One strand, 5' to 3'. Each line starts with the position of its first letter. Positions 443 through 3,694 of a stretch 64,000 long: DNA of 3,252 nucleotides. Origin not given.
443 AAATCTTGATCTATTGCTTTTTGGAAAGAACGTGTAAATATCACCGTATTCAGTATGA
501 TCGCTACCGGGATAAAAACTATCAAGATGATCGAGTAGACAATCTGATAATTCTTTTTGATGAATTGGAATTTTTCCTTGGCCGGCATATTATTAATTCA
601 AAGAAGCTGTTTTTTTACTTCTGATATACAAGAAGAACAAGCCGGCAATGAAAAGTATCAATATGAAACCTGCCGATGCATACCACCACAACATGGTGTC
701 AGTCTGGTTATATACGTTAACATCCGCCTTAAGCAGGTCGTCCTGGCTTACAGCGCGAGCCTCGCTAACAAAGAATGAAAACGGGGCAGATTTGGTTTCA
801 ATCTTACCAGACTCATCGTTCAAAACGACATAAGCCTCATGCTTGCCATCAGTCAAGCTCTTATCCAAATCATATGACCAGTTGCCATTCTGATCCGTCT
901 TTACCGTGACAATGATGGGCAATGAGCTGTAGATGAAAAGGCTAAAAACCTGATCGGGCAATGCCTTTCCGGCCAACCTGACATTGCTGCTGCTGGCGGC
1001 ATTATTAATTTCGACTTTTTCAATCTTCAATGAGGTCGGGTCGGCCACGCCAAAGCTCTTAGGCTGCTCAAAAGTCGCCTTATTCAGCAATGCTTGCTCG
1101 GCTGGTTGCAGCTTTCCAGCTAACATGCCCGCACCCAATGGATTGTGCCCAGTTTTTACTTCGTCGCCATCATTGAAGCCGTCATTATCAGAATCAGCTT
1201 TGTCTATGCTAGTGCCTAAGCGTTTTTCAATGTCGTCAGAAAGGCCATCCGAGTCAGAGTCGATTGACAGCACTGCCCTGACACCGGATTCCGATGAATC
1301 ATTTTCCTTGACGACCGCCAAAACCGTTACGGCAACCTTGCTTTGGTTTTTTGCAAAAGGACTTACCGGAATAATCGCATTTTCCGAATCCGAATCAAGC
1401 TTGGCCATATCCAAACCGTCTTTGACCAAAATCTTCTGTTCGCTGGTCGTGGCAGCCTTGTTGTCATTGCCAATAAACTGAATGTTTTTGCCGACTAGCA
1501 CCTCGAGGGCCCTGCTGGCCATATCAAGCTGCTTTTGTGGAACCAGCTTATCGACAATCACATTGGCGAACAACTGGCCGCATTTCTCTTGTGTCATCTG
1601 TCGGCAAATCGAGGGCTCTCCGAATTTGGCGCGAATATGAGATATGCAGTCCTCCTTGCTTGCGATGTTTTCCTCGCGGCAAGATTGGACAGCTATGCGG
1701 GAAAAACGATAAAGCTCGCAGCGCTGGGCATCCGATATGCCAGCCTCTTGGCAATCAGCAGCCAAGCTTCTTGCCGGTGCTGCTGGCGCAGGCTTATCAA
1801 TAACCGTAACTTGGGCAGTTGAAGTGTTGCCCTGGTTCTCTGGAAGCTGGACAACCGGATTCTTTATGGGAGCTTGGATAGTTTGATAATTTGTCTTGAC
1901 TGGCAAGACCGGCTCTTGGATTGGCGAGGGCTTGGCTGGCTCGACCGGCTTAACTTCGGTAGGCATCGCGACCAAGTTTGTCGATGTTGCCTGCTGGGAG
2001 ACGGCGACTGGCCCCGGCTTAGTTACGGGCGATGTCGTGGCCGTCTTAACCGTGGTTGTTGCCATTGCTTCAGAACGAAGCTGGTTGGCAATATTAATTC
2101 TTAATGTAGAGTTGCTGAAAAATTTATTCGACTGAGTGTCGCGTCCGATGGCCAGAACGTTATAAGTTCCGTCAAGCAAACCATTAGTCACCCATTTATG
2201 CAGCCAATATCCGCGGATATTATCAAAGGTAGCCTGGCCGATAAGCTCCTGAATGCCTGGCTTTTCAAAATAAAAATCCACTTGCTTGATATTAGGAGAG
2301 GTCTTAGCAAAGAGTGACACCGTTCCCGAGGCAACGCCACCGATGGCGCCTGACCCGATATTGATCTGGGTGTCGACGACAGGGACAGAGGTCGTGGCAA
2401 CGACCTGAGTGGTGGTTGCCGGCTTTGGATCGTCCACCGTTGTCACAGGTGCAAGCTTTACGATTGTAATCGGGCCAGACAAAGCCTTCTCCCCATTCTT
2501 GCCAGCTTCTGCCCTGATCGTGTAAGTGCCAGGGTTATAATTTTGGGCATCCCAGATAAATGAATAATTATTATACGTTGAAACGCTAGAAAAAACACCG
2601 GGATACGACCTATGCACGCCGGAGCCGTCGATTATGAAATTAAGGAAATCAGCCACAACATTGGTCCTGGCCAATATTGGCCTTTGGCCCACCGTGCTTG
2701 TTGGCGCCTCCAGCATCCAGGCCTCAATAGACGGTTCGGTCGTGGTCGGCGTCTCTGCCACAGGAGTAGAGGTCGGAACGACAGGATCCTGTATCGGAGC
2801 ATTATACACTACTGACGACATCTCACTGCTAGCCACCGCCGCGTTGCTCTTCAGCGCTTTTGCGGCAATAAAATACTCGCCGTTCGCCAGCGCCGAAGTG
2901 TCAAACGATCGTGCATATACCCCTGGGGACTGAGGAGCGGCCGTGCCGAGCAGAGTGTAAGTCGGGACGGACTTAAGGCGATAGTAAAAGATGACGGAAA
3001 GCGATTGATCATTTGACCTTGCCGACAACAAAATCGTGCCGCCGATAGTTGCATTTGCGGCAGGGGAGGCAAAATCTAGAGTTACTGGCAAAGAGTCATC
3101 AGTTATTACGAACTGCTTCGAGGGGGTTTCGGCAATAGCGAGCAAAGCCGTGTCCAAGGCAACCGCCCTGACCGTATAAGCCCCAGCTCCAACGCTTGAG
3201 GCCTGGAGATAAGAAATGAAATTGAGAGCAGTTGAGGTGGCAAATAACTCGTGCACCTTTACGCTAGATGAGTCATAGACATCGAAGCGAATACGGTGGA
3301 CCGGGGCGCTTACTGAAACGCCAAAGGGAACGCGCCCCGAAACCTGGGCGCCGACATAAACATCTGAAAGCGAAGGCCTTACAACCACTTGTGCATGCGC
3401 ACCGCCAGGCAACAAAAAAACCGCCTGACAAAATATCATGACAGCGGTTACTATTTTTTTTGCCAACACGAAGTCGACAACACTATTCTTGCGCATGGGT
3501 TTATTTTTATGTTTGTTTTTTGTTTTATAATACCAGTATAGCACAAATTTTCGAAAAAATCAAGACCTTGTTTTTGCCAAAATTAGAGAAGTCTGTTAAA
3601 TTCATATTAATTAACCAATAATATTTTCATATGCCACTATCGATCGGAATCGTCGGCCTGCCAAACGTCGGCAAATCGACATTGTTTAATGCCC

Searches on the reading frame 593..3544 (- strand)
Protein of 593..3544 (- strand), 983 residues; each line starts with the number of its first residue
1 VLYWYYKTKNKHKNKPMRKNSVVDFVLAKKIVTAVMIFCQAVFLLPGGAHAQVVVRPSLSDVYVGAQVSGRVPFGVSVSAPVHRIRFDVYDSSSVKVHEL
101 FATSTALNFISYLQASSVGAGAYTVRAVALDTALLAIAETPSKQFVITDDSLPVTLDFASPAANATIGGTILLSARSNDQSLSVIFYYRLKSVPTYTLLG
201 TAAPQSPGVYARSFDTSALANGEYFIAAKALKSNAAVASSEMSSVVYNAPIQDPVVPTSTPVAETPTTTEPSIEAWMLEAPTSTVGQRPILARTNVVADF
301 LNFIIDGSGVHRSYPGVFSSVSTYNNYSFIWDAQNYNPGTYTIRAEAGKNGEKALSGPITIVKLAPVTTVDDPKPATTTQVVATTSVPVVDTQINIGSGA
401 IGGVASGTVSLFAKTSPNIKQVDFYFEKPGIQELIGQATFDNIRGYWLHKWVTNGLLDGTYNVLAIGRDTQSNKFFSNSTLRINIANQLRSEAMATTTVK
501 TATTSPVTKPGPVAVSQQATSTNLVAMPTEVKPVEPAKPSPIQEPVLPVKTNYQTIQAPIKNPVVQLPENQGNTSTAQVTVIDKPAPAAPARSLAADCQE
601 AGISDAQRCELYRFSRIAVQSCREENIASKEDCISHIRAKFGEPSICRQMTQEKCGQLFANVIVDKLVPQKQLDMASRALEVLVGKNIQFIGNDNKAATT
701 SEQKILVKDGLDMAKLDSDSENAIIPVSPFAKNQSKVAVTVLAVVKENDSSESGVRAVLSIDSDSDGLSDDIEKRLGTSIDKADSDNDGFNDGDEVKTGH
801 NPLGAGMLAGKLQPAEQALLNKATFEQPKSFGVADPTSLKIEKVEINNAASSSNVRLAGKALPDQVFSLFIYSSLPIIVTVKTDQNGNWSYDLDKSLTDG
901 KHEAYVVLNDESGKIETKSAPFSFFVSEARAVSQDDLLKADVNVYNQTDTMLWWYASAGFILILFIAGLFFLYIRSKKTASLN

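Call 70: search_protein_families(library=pfam, proteins=[window:593-3544:-], max_evalue=0.0001)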
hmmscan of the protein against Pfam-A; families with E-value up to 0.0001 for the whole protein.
window:593-3544:- (983 aa): 2 families
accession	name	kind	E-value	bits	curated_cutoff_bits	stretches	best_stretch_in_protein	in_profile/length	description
PF19077.6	Big_13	-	3.7e-10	40.6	27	1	851-924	25-98/102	Bacterial Ig-like domain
PF18884.5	TSP3_bac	-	1.3e-06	28.5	25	0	784-803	1-20/22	Bacterial TSP3 repeat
